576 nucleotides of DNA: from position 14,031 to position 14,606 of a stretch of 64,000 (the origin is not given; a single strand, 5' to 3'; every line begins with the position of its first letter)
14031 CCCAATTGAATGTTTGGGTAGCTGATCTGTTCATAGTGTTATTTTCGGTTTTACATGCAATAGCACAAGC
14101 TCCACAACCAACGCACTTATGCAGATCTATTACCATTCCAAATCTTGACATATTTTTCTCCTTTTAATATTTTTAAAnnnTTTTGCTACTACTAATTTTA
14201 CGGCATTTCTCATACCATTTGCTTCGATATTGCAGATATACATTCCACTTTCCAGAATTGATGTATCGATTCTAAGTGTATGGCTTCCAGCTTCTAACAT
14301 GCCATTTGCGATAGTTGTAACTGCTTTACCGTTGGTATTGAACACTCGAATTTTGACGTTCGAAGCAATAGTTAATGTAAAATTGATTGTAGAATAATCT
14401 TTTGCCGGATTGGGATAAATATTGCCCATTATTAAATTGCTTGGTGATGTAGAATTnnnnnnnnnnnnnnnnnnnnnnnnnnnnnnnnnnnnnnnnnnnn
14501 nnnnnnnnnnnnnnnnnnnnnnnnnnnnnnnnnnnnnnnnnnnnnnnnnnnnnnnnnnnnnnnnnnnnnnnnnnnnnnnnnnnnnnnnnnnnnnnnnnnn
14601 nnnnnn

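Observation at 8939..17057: Molybdoenzyme with both a twin-arginine signal and a T9SS C-terminal sorting domain, in an operon without a membrane anchor: candidate surface-displayed terminal reductase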

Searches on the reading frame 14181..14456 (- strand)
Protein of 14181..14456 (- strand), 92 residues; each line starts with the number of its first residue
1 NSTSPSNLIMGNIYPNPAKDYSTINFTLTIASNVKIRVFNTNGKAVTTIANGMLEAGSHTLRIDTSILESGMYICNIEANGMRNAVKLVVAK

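Call 75: predict_structure(alignment_id=A2)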
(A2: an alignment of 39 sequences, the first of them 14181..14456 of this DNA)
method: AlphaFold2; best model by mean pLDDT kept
length: 92 residues; sequences in the alignment: 39
mean_pLDDT: 93.6   pTM: 0.81
mean pLDDT of the five models: 93.6, 93.6, 93.1, 93.0, 92.4
residues with pLDDT >= 90: 83; 70-90: 4; 50-70: 4; < 50: 1
segments of 3 or more residues with pLDDT < 50: none
pLDDT, mean of each block of 10 residues (from residue 1): 73 96 97 97 96 97 97 96 94 95
secondary structure, 60 per line:
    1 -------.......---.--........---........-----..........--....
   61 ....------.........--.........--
elements in order: E8-14 E21-28 E32-39 E45-54 E57-64 E71-79 E82-90

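Call 77: fold_search(model_id=the predicted structure, library=pdb)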
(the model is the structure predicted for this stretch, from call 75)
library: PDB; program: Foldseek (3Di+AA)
matches with E <= 10: 1939; with E <= 0.001: 2
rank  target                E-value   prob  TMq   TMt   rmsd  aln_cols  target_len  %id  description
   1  7ptp_A                5.3e-04  1.00  0.77  0.11   2.6        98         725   19  In-situ structure of pentameric S-layer protein (released 2021-12-15)
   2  4h5s_B                5.9e-04  1.00  0.46  0.43   4.9       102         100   13  Complex structure of Necl-2 and CRTAM (released 2013-08-07)
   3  8qb1_A                1.1e-03  1.00  0.66  0.68   3.5        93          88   20  C-terminal domain of mirolase from Tannerella forsythia (released 2024-02-28)
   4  4jkw                  1.4e-03  1.00  0.44  0.37   5.3       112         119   13  Structure of the extracellular domain of butyrophilin BTN3A1 in complex with Isopentenyl pyrophosphate (IPP) (released 2013-07-24)
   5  2p9r_A                1.5e-03  1.00  0.69  0.63   2.8        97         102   12  Human alpha2-macroglogulin is composed of multiple domains, as predicted by homology with complement component C3 (released 2007-08-21)
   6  7xdi_E                1.5e-03  1.00  0.70  0.38   2.6        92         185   16  Tail structure of bacteriophage SSV19 (released 2022-08-10)
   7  8glk_D                1.5e-03  1.00  0.50  0.59   5.4        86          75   17  The Type 9 Secretion System dGldL peak II, NucA substrate bound complex (released 2024-01-31)
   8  4uid_B                1.5e-03  1.00  0.60  0.34   5.0        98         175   15  Crystal structure of the S-layer protein SbsC domains 4 and 5 (released 2016-04-13)
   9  5tzt_D                1.6e-03  1.00  0.52  0.44   6.0       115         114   13  Crystal structure of human CD47 ECD bound to Fab of C47B161 (released 2017-03-15)
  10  3m45_A                1.6e-03  1.00  0.43  0.41   5.6        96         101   10  Crystal structure of Ig1 domain of mouse SynCAM 2 (released 2010-09-08)
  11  4k55                  1.8e-03  1.00  0.50  0.41   5.0       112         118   12  Structure of the extracellular domain of butyrophilin BTN3A1 in complex with (E)-4-hydroxy-3-methyl-but-2-enyl pyrophosp (released 2013-07-24)
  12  2jjt_C                1.8e-03  1.00  0.51  0.43   6.0       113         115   13  Structure of human CD47 in complex with human signal regulatory protein (SIRP) alpha (released 2008-08-05)
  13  6za2_B                2.1e-03  1.00  0.65  0.07   3.6       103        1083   16  Crystal structure of dimeric latent PorU from Porphyromonas gingivalis (released 2021-09-29)
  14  8rp8_C                2.1e-03  1.00  0.53  0.43   5.4       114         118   13  Structure of K2 Fab in complex with human CD47 ECD (released 2024-06-19)
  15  4cmm_B                2.4e-03  1.00  0.52  0.42   6.0       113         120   14  Structure of human CD47 in complex with human Signal Regulatory Protein (SIRP) alpha v1 (released 2014-02-26)
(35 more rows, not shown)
